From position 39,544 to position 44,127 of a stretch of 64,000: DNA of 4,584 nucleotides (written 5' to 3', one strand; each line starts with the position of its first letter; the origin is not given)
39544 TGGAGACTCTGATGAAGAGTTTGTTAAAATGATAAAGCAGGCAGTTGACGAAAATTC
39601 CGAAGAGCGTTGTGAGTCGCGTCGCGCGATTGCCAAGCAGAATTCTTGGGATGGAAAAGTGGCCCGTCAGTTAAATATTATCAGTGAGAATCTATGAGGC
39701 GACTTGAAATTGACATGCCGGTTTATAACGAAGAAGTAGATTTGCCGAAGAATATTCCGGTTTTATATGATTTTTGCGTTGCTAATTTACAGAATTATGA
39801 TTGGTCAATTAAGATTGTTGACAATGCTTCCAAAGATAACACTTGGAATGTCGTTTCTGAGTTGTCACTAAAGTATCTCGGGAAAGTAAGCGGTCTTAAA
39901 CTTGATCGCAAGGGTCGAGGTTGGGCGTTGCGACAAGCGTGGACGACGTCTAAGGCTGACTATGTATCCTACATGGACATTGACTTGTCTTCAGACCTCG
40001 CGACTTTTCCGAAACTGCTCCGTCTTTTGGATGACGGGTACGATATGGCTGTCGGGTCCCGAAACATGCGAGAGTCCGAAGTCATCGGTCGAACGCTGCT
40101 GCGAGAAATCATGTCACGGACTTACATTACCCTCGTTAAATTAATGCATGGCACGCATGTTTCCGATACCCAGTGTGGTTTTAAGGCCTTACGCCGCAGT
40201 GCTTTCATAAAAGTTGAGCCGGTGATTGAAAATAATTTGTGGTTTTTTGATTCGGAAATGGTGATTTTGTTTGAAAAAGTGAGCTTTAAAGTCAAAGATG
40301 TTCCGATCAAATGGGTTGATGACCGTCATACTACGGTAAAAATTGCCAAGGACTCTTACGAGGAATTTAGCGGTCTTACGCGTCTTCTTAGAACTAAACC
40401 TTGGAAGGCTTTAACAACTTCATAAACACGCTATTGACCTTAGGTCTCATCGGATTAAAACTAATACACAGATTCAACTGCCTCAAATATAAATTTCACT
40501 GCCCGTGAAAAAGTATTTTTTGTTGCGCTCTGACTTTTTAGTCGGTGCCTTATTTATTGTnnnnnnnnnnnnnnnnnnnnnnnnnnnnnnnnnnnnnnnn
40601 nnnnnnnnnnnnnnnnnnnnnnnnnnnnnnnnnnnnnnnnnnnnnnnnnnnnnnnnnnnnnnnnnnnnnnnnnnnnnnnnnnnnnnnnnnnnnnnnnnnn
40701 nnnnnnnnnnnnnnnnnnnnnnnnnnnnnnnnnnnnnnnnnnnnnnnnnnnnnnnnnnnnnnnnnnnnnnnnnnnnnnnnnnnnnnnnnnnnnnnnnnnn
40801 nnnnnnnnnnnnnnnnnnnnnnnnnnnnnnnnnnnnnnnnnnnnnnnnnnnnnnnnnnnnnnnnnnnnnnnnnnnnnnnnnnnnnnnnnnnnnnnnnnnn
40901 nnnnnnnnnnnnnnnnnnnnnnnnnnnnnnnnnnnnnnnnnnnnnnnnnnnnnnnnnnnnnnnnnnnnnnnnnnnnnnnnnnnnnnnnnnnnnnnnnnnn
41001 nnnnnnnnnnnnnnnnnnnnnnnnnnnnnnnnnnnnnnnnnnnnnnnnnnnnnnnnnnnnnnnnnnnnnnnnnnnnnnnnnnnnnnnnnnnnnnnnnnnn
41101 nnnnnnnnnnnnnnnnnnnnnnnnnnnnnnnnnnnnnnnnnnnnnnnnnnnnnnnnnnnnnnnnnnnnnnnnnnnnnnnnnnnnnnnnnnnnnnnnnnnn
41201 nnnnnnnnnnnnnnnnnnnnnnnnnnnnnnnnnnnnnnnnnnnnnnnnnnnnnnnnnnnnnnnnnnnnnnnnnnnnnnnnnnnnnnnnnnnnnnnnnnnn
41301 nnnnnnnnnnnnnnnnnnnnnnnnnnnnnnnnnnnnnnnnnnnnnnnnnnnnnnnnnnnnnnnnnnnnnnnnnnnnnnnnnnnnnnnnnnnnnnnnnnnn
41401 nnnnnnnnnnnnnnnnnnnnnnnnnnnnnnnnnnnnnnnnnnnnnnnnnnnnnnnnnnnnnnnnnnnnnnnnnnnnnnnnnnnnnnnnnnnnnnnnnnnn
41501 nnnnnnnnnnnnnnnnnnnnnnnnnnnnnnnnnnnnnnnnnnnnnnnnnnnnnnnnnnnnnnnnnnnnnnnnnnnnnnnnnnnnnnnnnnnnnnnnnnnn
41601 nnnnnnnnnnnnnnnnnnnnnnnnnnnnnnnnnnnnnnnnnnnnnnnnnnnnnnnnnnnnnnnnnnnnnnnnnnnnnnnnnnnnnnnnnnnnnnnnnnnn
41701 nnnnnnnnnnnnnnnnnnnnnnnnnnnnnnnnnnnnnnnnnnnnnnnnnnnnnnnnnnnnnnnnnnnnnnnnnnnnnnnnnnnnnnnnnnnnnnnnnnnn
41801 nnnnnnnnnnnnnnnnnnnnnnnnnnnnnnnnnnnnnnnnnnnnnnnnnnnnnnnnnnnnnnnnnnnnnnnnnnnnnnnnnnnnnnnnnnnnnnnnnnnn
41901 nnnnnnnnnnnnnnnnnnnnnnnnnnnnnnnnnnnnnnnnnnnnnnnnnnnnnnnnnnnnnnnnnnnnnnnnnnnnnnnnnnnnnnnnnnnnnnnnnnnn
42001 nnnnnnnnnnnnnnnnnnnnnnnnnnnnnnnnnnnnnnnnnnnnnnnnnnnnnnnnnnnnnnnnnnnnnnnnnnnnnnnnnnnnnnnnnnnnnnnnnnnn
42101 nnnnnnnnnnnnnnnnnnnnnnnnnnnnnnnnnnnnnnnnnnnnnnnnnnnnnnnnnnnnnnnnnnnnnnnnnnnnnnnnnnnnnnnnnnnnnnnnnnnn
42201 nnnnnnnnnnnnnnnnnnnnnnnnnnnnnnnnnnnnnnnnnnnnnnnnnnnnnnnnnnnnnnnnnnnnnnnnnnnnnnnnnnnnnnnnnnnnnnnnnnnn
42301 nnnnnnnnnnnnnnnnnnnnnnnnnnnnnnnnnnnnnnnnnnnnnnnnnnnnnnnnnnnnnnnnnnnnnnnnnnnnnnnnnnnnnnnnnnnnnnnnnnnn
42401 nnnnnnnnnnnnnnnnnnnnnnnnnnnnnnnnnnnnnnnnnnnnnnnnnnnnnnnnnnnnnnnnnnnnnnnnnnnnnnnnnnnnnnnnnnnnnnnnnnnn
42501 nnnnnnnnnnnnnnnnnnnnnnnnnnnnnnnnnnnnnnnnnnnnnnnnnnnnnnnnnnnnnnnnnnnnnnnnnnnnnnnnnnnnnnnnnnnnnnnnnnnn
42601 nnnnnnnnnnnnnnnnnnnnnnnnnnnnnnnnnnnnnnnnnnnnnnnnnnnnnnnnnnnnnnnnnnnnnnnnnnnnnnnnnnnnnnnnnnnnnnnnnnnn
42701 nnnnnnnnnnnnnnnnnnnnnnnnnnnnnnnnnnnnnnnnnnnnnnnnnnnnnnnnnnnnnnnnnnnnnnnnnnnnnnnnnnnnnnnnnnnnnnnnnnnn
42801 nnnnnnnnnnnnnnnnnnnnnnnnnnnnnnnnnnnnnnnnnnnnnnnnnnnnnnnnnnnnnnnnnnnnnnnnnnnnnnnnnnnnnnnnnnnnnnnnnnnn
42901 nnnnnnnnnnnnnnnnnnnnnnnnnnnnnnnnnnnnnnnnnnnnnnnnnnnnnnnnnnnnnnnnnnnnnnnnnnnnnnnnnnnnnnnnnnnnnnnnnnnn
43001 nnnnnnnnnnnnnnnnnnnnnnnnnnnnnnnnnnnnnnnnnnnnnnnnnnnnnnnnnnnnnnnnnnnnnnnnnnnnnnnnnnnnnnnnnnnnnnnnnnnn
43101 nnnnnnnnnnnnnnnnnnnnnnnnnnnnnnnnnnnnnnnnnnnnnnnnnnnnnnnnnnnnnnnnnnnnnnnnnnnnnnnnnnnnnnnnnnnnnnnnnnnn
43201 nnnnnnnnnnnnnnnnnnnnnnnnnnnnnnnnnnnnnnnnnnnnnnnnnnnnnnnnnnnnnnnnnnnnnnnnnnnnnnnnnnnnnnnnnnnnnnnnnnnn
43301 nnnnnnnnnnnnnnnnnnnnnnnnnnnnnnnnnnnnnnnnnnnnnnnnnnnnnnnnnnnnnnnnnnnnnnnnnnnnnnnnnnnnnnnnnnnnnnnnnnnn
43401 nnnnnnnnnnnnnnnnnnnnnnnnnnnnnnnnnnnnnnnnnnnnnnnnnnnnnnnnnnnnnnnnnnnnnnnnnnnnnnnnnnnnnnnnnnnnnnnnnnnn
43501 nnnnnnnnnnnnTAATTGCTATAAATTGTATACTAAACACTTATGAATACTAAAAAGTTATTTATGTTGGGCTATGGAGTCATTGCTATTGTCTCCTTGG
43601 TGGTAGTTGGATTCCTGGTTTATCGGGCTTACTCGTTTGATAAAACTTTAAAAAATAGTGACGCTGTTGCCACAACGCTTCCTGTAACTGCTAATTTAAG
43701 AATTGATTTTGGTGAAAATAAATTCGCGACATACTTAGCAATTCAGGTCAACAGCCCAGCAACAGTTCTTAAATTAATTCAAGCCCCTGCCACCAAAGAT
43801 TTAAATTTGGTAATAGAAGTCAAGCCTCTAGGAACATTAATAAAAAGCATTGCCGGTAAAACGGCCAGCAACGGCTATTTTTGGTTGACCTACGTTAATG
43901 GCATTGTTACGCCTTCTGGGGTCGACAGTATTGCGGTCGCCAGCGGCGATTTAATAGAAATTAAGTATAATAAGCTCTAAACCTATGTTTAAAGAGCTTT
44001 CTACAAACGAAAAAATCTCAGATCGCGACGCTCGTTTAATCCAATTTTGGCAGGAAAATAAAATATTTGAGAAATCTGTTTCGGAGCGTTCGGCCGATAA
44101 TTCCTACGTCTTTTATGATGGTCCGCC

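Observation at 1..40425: About 40 kb surface-glycosylation super-island packed with GT-C-fold membrane glycosyltransferase candidates and soluble DPM1-like donor synthases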

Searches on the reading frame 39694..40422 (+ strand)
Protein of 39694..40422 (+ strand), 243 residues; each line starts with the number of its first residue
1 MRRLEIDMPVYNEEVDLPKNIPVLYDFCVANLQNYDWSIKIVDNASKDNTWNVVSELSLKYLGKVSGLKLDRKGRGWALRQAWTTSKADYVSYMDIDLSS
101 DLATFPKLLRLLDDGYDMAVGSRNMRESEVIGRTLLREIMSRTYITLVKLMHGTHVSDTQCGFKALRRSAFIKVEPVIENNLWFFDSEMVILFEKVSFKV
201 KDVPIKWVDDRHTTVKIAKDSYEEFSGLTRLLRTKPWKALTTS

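Call 6: search_protein_families(library=pfam, proteins=[window:39694-40422:+], max_evalue=0.01)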
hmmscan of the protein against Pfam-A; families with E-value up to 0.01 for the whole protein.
window:39694-40422:+ (243 aa): 1 family
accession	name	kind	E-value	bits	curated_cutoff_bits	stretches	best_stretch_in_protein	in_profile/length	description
PF00535.33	Glycos_transf_2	-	3.2e-20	73.2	23.3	1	8-173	4-166/168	Glycosyl transferase family 2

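Call 22: search_protein_families(library=ncbifam, proteins=[window:39694-40422:+], max_evalue=0.001)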
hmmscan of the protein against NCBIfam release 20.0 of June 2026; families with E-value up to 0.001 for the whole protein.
window:39694-40422:+ (243 aa): 8 families
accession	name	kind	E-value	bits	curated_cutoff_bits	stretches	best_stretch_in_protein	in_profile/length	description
NF007986.1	PRK10714.1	equivalog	1.9e-12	46.8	529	1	3-170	7-168/316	undecaprenyl-phosphate 4-deoxy-4-formamido-L-arabinose transferase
NF047588.1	GlcsyltransPgfSStrep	equivalog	3.4e-10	39.7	500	1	4-204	3-192/308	glycosyltransferase PgfS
NF041391.1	DPhHxTase_Halo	equivalog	4.6e-10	38.8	375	1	39-211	27-187/213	dolichyl-phosphate hexose transferase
TIGR04182.1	glyco_TIGR04182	equivalog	1.3e-09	37.8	325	1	38-231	29-217/293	S-layer glycoprotein N-glycosyltransferase AglJ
NF038302.1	EPS_HpsE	equivalog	3.3e-09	36.1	300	1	6-97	5-96/307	hormogonium polysaccharide biosynthesis glycosyltransferase HpsE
TIGR03937.1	PgaC_IcaA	equivalog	6.9e-05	22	422.3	1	6-120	49-158/407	poly-beta-1,6-N-acetyl-D-glucosamine synthase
NF007482.0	PRK10073.1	equivalog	0.00024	20.2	423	1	3-118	7-117/334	glycosyltransferase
NF053739.1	GlytfEpsEBac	equivalog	0.00087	18.3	450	0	8-143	7-141/265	glycosyltransferase EpsE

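Call 64: search_solved_structures(query=window:39694-40422:+, max_evalue=0.001)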
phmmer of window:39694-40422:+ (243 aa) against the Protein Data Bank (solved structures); distinct sequences matched with E-value up to 0.001: 4.
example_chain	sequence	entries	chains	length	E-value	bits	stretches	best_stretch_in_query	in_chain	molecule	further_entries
5mlz_A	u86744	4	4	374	1.7e-15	60.9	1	4-207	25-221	Dolichol monophosphate mannose synthase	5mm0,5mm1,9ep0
9hwj_A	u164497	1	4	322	6.3e-09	39.4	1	2-169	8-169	Undecaprenyl-phosphate 4-deoxy-4-formamido-L-arabinose transferase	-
9bhc_C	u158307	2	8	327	2.9e-08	37.2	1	2-170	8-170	Undecaprenyl-phosphate 4-deoxy-4-formamido-L-arabinose transferase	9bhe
8vxh_A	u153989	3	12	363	3.8e-08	36.8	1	2-170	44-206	Undecaprenyl-phosphate 4-deoxy-4-formamido-L-arabinose transferase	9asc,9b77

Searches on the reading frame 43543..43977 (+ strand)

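Call 10: search_protein_families(library=pfam, proteins=[window:43543-43977:+], max_evalue=0.01)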
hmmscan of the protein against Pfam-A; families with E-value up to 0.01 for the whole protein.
window:43543-43977:+ (145 aa): 1 family
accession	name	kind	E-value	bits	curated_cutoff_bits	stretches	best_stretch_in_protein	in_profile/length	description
PF14478.12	DUF4430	-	2.2e-07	31.7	23.8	1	99-144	25-72/72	Domain of unknown function (DUF4430)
